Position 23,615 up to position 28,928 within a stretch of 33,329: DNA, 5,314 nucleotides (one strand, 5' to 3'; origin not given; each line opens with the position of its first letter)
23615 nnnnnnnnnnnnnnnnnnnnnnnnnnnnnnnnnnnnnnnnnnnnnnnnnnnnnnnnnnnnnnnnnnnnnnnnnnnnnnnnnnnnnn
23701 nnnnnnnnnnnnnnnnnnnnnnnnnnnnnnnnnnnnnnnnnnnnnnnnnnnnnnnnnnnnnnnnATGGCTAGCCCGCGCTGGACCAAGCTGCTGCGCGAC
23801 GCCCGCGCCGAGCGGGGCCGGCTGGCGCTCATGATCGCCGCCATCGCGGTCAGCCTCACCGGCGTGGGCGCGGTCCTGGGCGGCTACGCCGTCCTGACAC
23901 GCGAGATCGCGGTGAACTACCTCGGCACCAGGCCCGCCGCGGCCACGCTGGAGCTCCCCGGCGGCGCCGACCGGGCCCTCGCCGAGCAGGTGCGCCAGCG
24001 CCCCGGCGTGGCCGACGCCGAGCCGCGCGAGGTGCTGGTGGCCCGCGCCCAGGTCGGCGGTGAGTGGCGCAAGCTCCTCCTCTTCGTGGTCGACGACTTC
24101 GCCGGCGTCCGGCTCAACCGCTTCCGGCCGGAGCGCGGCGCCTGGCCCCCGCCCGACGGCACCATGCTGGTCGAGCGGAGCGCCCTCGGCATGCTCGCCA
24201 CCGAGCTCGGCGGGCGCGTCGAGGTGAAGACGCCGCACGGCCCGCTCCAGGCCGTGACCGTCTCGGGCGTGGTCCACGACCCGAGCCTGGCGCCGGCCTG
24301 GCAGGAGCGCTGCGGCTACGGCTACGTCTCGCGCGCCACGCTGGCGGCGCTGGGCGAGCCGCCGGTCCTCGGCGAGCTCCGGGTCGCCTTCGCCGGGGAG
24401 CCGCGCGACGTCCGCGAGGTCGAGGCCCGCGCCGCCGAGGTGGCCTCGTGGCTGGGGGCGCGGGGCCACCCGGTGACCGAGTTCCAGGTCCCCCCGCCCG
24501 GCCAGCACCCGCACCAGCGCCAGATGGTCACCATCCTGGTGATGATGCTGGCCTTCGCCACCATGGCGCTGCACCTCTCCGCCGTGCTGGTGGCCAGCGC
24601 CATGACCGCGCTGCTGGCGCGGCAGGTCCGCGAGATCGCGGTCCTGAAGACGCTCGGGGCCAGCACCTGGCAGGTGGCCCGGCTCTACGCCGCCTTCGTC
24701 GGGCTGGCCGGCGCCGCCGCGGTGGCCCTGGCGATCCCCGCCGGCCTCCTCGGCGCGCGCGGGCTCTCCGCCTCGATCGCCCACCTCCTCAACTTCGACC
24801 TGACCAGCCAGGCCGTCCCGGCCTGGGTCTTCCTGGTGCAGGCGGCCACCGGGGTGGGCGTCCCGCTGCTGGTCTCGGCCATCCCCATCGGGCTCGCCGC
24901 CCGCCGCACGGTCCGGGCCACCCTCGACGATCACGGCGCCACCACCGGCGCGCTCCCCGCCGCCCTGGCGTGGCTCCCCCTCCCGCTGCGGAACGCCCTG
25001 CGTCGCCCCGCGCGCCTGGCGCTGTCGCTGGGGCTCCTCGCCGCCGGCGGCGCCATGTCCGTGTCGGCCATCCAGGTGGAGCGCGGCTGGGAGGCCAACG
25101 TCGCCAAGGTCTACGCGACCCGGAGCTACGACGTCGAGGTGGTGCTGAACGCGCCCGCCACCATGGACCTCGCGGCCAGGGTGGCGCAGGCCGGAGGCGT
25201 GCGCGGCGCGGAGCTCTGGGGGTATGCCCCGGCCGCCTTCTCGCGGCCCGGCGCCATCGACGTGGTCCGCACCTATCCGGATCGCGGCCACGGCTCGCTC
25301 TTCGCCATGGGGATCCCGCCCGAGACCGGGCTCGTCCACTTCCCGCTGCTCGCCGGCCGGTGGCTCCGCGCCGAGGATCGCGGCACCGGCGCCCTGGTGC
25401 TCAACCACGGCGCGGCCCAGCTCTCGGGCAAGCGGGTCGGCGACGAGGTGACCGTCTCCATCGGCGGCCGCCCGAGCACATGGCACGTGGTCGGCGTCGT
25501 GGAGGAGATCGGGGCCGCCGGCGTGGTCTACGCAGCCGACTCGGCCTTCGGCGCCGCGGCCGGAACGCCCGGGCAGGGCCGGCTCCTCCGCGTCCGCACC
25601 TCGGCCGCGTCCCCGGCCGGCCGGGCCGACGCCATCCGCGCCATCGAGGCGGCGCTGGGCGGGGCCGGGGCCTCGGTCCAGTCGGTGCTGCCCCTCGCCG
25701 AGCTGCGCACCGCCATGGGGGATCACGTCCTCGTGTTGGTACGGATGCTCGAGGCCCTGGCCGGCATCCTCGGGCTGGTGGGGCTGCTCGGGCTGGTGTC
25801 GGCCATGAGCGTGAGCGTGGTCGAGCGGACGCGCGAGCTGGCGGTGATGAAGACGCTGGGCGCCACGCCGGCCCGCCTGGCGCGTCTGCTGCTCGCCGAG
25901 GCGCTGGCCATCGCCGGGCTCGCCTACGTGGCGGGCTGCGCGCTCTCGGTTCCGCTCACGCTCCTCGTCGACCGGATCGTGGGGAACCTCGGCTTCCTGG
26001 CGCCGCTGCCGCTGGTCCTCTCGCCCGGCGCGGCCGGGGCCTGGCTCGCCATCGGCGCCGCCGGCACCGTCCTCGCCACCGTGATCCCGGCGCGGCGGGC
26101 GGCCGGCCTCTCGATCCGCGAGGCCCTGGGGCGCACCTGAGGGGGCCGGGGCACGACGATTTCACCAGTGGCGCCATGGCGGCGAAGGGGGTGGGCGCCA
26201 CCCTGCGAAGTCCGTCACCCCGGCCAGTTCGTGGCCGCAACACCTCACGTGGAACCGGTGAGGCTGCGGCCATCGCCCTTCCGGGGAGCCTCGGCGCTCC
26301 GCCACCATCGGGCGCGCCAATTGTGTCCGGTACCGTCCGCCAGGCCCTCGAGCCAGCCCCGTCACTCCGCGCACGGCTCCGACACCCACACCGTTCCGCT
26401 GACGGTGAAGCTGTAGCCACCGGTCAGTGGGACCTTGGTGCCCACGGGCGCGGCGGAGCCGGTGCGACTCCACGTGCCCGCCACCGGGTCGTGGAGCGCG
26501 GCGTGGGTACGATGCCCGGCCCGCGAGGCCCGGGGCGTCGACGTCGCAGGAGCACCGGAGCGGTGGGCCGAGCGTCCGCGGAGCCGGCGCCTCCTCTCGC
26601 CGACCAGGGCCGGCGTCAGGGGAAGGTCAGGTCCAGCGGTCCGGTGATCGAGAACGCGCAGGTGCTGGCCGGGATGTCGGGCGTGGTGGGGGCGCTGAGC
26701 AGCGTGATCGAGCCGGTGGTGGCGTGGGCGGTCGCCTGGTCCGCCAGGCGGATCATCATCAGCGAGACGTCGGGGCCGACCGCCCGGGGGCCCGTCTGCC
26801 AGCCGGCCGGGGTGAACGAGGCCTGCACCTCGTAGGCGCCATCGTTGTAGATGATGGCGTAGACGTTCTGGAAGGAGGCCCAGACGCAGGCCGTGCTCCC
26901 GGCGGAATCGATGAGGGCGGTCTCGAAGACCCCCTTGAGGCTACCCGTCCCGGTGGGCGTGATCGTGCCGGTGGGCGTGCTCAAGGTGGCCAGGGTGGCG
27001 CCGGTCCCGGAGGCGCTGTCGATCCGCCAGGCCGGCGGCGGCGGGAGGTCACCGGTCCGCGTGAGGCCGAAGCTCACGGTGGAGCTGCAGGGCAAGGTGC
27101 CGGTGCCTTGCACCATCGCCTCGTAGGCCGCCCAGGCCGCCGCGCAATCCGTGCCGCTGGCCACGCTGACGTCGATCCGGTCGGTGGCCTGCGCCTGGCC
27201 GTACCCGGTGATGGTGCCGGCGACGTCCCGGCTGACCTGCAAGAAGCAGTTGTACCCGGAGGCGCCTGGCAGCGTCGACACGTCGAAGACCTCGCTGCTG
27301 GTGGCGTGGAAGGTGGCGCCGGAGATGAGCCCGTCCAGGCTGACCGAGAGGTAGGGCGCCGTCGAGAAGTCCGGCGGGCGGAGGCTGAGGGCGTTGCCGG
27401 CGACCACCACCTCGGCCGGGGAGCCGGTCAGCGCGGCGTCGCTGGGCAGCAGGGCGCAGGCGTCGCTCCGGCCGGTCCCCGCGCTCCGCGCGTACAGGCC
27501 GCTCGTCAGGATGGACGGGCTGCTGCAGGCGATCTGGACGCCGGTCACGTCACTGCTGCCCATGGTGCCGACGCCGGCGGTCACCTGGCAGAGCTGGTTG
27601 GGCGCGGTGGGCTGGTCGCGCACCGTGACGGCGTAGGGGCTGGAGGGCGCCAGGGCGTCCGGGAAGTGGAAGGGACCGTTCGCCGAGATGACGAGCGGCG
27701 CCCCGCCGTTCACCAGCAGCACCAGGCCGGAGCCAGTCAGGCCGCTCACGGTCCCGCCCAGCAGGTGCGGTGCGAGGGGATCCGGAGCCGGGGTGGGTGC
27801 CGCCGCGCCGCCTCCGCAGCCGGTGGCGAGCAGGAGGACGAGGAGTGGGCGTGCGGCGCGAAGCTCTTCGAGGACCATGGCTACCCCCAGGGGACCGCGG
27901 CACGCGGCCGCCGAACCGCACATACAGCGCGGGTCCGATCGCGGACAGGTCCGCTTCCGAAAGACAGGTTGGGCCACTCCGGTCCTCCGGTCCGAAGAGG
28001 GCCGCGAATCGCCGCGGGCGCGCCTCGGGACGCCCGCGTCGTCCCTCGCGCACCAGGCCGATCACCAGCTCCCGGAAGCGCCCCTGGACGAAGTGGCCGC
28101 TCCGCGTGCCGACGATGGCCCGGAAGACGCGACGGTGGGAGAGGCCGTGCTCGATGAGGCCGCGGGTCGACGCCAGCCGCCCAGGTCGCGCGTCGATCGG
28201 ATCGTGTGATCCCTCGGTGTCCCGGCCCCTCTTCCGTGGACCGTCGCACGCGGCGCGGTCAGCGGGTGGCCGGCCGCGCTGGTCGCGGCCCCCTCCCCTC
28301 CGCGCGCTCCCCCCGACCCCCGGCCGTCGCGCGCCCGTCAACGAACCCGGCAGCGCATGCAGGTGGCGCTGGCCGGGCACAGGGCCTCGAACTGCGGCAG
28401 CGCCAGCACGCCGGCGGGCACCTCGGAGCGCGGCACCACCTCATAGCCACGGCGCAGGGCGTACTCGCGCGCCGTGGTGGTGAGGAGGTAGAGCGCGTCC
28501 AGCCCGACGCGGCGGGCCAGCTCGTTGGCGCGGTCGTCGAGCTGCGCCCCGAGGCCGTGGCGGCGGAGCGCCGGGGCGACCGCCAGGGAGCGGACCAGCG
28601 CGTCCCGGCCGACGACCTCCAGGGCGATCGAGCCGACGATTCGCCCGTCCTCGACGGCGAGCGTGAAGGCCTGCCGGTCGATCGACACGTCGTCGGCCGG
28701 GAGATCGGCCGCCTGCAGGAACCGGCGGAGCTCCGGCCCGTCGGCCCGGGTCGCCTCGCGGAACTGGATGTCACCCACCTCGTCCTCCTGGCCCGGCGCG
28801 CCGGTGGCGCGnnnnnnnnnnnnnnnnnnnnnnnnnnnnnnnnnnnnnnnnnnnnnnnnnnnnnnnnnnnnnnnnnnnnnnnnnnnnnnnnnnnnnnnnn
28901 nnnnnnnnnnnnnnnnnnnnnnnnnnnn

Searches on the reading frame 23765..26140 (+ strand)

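Call 20: search_protein_families(library=pfam, proteins=[window:23765-26140:+], max_evalue=0.001)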
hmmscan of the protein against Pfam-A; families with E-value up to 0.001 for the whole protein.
window:23765-26140:+ (791 aa): 1 family
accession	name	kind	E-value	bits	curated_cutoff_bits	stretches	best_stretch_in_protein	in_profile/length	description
PF02687.27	FtsX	-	2.2e-22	79.8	25.5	2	665-783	3-119/120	FtsX-like permease C-terminal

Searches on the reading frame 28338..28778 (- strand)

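Call 20: search_protein_families(library=pfam, proteins=[window:28338-28778:-], max_evalue=0.001)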
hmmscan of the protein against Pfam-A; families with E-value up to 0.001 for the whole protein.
window:28338-28778:- (146 aa): 3 families
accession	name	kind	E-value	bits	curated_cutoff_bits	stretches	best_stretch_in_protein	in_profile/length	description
PF00583.31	Acetyltransf_1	-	2.9e-10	40.9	20.7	1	29-108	26-108/116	Acetyltransferase (GNAT) family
PF13508.13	Acetyltransf_7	-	4.7e-09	36.9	27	1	36-113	3-83/84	Acetyltransferase (GNAT) domain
PF13673.13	Acetyltransf_10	-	7.5e-06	26.4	23.6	1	34-115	29-110/128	Acetyltransferase (GNAT) domain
